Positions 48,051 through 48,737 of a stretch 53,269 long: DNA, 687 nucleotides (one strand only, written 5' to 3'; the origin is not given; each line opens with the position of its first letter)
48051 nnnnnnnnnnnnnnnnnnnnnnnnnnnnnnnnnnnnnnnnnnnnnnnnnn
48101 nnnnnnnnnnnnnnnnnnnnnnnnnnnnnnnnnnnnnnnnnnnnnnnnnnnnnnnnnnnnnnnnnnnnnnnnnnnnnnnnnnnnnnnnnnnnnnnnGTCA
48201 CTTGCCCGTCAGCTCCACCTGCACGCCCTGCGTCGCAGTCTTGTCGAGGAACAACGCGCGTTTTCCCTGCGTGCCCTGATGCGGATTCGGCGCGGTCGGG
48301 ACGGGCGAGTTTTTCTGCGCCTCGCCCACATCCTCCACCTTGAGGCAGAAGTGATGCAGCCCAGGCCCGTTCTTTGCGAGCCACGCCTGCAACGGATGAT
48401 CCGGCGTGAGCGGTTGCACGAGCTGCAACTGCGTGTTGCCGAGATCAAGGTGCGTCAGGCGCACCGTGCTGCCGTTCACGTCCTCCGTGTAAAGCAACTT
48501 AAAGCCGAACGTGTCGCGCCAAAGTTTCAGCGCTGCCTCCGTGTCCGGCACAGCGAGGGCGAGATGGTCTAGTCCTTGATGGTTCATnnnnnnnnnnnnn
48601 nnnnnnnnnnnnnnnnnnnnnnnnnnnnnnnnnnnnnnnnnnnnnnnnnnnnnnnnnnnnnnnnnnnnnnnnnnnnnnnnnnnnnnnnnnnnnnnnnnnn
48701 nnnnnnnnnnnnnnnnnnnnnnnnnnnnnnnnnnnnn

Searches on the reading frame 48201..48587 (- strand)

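Call 57: search_protein_families(library=ncbifam, proteins=[window:48201-48587:-], max_evalue=0.0001)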
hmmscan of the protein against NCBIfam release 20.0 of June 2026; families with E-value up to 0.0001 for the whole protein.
window:48201-48587:- (129 aa): 2 families
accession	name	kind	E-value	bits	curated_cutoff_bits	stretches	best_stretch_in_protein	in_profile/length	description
TIGR03081.1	metmalonyl_epim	equivalog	3.8e-26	92.2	114.95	1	6-127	2-128/129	methylmalonyl-CoA epimerase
TIGR01263.1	4HPPD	equivalog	2.3e-07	30.7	277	1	5-95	2-91/353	4-hydroxyphenylpyruvate dioxygenase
